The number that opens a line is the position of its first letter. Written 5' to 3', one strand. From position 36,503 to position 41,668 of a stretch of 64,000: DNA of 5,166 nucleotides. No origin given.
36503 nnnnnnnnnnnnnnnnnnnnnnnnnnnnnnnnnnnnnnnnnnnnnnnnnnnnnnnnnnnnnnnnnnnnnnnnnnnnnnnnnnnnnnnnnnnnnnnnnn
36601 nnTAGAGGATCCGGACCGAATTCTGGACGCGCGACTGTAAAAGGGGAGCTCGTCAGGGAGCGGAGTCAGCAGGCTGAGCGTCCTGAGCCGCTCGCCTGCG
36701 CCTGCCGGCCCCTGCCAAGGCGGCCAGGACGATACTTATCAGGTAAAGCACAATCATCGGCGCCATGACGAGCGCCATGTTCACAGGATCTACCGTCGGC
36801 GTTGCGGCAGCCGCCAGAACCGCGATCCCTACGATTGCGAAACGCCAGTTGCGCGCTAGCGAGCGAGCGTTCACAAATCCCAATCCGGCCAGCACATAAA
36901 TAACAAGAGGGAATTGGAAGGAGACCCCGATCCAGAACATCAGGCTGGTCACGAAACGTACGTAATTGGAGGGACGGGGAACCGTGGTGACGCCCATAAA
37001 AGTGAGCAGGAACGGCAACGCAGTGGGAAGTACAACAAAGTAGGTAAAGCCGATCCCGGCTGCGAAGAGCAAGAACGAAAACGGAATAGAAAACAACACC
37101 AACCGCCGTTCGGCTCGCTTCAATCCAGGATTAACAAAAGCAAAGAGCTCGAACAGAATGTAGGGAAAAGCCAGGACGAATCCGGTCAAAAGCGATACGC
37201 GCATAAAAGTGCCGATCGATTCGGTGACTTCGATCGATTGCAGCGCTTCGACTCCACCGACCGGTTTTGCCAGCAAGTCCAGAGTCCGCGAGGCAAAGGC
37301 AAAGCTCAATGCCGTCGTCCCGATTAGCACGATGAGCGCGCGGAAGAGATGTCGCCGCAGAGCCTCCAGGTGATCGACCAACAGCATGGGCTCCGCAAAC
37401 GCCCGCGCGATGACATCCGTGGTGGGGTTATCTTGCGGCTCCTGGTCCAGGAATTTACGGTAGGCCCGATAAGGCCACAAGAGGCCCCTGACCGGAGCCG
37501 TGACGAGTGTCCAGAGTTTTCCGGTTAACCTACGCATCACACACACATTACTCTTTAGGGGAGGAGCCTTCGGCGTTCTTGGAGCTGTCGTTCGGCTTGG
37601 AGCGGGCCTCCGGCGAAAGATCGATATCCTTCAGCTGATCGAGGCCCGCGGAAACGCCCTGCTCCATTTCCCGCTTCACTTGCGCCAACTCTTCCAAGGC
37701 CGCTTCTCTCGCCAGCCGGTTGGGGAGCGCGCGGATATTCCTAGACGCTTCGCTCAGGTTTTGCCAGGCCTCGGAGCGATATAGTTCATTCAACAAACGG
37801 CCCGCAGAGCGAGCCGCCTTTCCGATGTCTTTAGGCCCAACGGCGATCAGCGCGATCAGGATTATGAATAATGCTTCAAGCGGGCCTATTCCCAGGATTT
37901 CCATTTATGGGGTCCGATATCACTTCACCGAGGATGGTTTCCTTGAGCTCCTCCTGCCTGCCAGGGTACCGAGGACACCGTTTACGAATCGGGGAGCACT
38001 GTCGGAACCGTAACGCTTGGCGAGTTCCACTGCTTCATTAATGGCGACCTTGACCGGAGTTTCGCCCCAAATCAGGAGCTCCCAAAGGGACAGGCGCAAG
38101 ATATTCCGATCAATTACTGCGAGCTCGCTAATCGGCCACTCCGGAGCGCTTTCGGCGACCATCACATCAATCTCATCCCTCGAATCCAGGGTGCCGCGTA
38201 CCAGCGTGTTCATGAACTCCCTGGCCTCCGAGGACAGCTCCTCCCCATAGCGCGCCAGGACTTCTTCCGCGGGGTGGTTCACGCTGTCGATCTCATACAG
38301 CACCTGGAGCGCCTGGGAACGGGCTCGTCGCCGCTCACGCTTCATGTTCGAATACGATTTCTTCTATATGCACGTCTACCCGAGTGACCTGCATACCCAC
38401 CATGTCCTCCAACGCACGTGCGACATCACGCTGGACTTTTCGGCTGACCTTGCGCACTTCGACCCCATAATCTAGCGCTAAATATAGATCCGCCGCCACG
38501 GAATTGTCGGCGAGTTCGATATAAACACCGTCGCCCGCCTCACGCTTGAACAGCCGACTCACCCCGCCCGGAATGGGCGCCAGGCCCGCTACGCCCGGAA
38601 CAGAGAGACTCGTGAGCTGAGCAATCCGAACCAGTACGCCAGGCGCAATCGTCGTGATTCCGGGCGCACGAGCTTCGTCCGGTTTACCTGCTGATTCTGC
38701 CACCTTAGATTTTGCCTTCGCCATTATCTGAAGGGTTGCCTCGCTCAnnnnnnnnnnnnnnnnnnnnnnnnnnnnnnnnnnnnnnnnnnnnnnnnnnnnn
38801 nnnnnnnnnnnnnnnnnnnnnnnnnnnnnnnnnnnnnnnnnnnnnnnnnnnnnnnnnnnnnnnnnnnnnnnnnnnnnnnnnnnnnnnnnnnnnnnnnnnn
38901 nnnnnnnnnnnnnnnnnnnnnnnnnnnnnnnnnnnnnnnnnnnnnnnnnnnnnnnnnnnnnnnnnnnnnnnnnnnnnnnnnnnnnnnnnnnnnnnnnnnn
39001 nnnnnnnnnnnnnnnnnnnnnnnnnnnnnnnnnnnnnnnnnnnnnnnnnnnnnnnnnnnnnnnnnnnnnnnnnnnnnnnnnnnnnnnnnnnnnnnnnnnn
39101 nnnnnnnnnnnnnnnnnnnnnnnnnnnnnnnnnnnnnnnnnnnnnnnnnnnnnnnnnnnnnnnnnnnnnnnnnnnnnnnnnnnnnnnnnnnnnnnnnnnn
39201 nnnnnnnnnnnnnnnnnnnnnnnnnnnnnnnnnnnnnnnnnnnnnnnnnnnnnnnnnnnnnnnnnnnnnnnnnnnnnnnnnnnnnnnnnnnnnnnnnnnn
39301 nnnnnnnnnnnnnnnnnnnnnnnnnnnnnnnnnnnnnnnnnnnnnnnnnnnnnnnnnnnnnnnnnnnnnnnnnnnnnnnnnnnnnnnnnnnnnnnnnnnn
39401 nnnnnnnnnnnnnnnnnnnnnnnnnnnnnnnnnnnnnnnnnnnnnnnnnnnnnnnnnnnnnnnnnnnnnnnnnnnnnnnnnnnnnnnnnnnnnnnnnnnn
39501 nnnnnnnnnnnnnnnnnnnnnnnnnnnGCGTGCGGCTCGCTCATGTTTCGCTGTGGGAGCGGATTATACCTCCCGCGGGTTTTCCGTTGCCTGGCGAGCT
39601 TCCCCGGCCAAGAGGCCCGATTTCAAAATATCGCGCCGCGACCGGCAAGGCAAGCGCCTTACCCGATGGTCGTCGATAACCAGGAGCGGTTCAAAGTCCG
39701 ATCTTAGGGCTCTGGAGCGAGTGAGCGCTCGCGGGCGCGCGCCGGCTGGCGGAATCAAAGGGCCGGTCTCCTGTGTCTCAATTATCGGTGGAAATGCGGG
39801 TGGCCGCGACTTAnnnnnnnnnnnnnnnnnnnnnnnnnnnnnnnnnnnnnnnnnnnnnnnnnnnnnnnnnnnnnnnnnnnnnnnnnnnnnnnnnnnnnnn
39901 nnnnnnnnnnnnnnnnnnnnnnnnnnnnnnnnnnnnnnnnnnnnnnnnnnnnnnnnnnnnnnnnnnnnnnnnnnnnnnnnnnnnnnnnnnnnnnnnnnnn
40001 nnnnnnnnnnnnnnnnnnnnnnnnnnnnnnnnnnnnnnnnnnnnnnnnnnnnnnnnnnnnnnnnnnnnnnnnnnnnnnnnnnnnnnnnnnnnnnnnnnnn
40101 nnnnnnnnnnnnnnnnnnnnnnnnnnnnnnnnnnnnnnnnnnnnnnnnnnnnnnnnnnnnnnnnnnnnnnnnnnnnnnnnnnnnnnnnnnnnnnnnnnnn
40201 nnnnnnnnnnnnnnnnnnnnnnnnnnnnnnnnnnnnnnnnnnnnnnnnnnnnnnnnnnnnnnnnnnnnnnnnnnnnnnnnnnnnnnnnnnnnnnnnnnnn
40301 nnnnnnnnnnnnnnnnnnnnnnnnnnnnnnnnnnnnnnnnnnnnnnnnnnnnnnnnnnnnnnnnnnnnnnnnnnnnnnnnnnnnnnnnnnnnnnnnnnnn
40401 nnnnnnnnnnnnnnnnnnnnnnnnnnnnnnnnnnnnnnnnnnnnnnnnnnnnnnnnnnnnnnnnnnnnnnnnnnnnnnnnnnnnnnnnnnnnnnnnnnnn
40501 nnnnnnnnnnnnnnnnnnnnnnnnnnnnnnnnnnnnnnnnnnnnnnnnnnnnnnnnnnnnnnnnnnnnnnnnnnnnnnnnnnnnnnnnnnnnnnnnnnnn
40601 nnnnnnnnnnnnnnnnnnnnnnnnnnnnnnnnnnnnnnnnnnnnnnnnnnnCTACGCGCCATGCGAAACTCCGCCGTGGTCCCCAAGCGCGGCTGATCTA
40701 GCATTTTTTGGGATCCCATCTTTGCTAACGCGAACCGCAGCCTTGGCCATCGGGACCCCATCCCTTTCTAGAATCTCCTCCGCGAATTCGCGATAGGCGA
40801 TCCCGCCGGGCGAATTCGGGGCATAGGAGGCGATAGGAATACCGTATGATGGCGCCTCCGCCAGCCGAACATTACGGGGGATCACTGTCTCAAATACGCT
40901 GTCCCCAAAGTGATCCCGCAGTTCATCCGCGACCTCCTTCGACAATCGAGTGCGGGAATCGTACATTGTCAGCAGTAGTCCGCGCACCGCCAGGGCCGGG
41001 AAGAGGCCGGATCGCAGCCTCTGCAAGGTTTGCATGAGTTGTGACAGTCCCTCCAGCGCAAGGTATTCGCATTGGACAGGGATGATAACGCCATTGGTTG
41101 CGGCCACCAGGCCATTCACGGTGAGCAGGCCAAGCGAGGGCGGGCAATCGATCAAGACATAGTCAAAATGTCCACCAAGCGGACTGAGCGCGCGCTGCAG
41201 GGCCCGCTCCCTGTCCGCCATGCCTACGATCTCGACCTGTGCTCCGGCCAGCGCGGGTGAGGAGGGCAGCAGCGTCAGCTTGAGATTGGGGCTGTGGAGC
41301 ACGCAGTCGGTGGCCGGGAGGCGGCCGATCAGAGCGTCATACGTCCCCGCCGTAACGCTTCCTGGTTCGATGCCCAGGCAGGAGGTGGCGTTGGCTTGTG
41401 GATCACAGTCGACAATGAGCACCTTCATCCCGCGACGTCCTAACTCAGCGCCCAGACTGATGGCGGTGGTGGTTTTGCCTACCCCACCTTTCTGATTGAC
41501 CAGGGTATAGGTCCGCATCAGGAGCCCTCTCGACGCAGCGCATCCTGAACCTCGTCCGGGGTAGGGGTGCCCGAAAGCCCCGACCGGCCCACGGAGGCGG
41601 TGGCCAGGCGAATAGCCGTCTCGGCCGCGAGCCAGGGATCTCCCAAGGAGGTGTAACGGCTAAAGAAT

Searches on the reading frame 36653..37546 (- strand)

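Call 83: search_protein_families(library=pfam, proteins=[window:36653-37546:-], max_evalue=0.00001)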
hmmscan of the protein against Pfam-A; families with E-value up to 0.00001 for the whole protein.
window:36653-37546:- (297 aa): 1 family
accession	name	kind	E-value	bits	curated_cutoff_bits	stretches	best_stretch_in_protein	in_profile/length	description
PF00902.23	TatC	-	6.7e-56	189.8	25.1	1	58-263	1-208/208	Sec-independent protein translocase protein (TatC)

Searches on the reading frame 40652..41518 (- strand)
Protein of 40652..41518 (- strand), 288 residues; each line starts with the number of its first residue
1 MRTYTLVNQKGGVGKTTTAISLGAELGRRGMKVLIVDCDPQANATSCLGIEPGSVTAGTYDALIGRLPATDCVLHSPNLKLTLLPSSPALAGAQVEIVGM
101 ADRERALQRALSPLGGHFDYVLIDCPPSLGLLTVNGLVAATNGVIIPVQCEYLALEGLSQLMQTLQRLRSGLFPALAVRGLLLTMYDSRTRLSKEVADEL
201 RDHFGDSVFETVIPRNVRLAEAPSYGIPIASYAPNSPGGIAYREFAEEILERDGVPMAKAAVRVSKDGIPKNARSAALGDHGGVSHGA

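Call 50: search_protein_families(library=pfam, proteins=[window:40652-41518:-], max_evalue=0.00001)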
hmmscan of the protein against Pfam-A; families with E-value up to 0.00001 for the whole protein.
window:40652-41518:- (288 aa): 7 families
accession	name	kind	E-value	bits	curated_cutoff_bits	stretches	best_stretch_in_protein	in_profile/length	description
PF13614.12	AAA_31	-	4.6e-54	183.5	27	1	1-176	1-175/177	AAA domain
PF01656.29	CbiA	-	7.3e-27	94.2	25.4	1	5-229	2-125/125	CobQ/CobB/MinD/ParA nucleotide binding domain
PF06564.18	CBP_BcsQ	-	3.5e-12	46.8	21.3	1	1-243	1-227/234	Cellulose biosynthesis protein BcsQ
PF00142.24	Fer4_NifH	-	6.8e-11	42.6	25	1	9-48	7-46/271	4Fe-4S iron sulfur cluster binding proteins, NifH/frxC family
PF10609.15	ParA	-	3e-08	33.8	27.1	0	6-39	8-41/246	NUBPL iron-transfer P-loop NTPase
PF02374.21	ArsA_ATPase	-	2.3e-07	30.8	24.3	1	4-44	3-43/305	Anion-transporting ATPase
PF09140.17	MipZ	-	1.3e-06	28.4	20.7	0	6-41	5-40/262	ATPase MipZ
